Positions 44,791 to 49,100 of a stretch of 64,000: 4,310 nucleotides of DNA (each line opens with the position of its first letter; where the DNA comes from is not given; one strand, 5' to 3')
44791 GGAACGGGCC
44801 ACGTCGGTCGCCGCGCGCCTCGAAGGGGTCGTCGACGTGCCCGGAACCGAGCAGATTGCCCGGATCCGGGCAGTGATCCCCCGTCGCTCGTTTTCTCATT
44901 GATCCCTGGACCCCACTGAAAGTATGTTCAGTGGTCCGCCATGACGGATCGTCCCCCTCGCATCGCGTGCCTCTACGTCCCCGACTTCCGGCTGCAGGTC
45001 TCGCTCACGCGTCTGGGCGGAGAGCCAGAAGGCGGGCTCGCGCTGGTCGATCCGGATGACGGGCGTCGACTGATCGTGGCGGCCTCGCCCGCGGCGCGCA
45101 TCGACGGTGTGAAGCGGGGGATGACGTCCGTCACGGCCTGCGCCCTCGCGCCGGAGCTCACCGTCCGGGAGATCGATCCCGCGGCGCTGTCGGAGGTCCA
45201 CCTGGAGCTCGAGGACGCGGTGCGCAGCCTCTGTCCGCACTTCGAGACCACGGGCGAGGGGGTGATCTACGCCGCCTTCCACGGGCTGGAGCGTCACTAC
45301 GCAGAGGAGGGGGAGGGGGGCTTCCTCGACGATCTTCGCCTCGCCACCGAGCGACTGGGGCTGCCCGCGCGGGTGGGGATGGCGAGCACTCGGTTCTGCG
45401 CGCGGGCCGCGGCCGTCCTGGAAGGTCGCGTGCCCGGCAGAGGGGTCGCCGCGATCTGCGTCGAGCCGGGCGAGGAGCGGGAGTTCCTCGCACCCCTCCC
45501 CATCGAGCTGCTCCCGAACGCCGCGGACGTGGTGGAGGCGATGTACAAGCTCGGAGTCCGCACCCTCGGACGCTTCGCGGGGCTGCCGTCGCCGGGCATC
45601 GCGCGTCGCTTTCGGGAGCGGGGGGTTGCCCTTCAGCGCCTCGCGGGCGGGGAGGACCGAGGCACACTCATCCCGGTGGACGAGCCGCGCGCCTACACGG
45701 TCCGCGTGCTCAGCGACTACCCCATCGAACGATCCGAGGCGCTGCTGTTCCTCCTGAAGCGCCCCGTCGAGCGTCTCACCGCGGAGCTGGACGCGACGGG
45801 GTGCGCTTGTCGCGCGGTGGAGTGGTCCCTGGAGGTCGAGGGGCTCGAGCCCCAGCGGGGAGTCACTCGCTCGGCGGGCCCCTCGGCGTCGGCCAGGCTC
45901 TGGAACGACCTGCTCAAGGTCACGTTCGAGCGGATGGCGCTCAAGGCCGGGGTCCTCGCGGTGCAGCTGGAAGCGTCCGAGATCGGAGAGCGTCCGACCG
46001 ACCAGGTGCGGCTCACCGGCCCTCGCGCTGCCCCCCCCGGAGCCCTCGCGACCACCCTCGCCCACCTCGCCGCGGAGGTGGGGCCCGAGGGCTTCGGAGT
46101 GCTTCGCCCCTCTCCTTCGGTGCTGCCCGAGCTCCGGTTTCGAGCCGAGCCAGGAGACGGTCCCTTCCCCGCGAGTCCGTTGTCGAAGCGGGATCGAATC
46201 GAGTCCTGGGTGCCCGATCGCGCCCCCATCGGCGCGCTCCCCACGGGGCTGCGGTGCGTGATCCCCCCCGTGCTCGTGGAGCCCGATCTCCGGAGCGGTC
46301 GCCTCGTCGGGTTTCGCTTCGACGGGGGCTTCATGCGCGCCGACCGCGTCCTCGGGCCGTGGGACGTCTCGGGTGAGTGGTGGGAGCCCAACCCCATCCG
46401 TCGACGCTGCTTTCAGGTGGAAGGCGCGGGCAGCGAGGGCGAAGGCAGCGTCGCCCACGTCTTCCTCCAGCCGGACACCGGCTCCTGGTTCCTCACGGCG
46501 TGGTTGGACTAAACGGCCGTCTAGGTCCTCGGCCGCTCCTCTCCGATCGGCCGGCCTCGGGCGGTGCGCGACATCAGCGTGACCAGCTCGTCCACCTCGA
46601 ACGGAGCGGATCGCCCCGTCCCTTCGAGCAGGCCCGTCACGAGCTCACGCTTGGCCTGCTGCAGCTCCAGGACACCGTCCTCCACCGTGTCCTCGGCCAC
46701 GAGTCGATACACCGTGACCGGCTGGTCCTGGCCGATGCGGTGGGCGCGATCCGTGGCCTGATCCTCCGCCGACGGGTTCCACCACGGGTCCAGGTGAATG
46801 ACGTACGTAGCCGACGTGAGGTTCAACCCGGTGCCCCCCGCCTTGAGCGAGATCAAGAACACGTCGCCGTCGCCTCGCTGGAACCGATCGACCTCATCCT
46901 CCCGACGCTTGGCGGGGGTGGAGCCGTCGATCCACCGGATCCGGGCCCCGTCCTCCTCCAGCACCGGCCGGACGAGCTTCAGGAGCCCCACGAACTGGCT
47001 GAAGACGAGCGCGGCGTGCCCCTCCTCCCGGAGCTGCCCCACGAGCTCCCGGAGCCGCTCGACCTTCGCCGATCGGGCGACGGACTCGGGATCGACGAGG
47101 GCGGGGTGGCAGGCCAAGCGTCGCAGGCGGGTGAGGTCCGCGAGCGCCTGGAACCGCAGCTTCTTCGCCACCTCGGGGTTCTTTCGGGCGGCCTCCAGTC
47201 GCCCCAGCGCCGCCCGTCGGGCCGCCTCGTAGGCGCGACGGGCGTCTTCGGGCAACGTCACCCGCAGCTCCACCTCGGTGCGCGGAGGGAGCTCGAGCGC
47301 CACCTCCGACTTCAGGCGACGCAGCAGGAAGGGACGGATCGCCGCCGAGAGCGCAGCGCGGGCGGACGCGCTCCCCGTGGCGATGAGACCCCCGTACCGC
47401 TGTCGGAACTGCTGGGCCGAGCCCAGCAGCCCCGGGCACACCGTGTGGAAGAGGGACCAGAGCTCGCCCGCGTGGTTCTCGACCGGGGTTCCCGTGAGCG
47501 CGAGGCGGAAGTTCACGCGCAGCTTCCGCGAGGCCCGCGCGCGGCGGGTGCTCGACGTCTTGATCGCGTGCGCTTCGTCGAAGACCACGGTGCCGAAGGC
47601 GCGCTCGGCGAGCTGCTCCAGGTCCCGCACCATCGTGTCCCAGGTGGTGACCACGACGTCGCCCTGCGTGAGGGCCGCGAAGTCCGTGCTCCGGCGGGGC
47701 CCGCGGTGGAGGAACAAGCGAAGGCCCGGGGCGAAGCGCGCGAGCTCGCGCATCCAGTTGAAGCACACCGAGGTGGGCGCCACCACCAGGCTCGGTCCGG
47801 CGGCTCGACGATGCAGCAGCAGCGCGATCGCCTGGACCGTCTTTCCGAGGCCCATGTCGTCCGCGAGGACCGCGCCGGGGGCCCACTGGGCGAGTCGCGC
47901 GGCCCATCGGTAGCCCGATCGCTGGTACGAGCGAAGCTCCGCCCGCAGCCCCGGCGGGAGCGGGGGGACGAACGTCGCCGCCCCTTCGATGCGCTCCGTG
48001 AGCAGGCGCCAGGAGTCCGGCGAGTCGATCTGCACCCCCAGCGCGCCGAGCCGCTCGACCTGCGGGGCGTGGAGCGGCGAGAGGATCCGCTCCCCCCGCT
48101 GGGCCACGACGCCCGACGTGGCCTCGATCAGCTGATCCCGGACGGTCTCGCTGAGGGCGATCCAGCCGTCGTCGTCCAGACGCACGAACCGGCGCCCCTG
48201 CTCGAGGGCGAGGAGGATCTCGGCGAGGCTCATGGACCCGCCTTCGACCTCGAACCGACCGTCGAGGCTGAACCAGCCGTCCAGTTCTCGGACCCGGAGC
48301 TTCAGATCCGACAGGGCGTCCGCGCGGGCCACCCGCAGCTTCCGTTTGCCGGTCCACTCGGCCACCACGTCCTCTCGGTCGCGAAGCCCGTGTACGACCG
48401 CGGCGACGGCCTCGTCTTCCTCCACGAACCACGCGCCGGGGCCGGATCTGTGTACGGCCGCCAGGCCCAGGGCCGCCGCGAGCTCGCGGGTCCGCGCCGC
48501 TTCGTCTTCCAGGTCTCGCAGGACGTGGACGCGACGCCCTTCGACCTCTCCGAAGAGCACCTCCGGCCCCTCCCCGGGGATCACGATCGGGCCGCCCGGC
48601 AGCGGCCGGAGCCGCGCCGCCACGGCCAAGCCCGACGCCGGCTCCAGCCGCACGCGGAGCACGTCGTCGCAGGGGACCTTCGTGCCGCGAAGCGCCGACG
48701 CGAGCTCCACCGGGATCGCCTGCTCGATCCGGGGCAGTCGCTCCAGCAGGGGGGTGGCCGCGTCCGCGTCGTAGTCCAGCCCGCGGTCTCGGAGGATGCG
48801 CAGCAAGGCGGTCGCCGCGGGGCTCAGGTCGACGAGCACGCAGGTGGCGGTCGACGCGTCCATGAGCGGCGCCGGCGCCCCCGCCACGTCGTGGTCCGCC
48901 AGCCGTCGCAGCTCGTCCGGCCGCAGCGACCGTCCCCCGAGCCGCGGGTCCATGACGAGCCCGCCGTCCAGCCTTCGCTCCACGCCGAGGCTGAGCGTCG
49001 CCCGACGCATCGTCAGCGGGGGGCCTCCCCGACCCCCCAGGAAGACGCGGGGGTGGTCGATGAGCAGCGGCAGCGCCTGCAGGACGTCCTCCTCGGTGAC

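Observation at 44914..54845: Rearranged SOS mutagenesis cassette with two near-identical LexA-like boxes and an intercalated SNF2 helicase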

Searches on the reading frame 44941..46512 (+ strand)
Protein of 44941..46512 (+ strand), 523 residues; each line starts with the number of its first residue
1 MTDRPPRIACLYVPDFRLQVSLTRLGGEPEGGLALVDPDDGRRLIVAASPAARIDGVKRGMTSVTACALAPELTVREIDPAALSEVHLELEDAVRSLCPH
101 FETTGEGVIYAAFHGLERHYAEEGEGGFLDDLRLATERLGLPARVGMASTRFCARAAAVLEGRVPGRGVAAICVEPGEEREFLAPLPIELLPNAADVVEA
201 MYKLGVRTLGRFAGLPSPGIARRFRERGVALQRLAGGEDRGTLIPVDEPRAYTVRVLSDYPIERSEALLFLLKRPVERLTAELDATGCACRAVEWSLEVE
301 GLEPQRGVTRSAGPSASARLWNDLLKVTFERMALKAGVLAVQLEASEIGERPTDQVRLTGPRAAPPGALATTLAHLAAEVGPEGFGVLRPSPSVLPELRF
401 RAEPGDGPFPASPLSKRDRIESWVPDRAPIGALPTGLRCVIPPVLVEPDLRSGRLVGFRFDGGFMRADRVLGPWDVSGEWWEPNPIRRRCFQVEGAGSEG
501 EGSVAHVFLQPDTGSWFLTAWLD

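Call 4: search_protein_families(library=pfam, proteins=[window:44941-46512:+])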
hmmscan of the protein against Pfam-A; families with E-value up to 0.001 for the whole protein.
window:44941-46512:+ (523 aa): 1 family
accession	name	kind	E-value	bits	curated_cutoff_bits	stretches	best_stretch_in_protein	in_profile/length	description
PF00817.25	IMS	-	1.2e-09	38.7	23.2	1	39-157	28-146/148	impB/mucB/samB family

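Call 8: search_protein_families(library=ncbifam, proteins=[window:44941-46512:+])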
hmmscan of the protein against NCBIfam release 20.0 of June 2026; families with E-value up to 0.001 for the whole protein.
window:44941-46512:+ (523 aa): 7 families
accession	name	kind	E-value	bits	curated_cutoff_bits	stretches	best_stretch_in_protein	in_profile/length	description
NF002751.0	PRK02794.1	equivalog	4e-14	52.3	371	1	41-302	70-328/425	DNA polymerase IV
NF003015.0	PRK03858.1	subfamily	3e-12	46.3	367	1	44-314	40-303/399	DNA polymerase IV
NF002882.0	PRK03348.1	equivalog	5.7e-10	38.6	389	1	41-299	39-295/461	DNA polymerase IV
NF002848.0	PRK03103.1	subfamily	1.1e-07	30.7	381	1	38-241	37-238/410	DNA polymerase IV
NF002677.0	PRK02406.1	equivalog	4e-06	26.2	256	0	137-286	136-281/357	DNA polymerase IV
NF002883.0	PRK03352.1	equivalog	7.4e-05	22.1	330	1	37-158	39-154/347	DNA polymerase IV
NF002492.0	PRK01810.1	equivalog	0.00011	21.1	399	1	38-254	43-253/412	DNA polymerase IV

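Call 9: find_encoding_contigs(protein=window:44941-46512:+, flank=10000, max_places=6)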
Protein window:44941-46512:+ (523 aa): 6 contigs read that carry it; 3 places shown.
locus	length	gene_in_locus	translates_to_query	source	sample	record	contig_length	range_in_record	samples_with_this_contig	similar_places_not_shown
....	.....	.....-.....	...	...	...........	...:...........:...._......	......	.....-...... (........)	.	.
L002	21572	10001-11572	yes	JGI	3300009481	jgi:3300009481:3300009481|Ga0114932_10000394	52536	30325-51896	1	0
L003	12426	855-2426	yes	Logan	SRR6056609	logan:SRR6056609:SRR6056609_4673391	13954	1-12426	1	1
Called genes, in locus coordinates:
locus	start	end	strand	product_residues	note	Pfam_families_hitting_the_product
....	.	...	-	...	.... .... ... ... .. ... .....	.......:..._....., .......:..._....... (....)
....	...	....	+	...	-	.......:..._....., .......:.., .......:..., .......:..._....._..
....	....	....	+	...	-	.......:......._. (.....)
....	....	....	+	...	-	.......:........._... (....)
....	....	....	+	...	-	-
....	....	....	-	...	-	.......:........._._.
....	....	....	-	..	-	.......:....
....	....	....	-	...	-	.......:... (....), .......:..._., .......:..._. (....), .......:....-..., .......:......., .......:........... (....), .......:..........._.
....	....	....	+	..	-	-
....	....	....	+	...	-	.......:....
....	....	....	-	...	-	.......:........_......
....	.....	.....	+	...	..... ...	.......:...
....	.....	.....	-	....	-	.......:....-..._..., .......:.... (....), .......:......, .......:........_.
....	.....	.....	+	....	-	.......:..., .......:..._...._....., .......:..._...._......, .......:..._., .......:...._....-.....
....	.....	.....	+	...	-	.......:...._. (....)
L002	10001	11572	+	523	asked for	PF00817:IMS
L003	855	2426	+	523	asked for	PF00817:IMS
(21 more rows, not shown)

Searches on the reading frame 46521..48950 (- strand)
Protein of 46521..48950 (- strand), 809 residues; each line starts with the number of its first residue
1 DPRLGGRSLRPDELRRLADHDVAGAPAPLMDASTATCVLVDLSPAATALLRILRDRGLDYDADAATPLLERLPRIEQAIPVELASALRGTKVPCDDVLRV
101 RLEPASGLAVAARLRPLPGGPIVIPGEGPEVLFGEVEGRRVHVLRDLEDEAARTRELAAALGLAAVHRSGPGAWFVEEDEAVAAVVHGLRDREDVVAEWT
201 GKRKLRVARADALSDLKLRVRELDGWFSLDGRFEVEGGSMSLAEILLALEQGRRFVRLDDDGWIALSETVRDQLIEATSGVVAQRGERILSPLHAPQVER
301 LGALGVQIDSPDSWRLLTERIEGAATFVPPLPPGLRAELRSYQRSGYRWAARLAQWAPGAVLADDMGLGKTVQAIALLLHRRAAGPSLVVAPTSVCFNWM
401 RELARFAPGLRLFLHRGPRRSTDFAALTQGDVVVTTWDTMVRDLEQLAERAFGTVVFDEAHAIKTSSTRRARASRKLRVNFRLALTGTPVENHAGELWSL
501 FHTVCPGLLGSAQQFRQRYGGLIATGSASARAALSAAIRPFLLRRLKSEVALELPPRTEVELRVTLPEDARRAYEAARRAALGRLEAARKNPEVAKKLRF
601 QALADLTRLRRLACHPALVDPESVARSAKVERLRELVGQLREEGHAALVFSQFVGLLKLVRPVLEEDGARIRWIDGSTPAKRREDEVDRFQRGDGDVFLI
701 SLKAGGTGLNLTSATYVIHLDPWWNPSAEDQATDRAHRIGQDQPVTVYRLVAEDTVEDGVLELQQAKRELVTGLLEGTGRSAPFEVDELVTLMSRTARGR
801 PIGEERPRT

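Call 34: search_protein_families(library=pfam, proteins=[window:46521-48950:-], max_evalue=0.01)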
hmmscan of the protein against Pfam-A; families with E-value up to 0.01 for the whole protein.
window:46521-48950:- (809 aa): 4 families
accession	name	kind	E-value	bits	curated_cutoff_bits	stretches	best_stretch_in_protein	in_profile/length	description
PF00176.29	SNF2-rel_dom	-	4.2e-56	190.6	24.9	1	342-617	1-289/290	SNF2-related domain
PF00271.37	Helicase_C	-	1.5e-23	83.6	23.5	1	629-740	2-110/110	Helicase conserved C-terminal domain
PF04851.21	ResIII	-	2.9e-10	40.8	22.5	1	338-490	3-163/164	Type III restriction enzyme, res subunit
PF00270.35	DEAD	-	3.6e-06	27.3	26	1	365-471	22-137/167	DEAD/DEAH box helicase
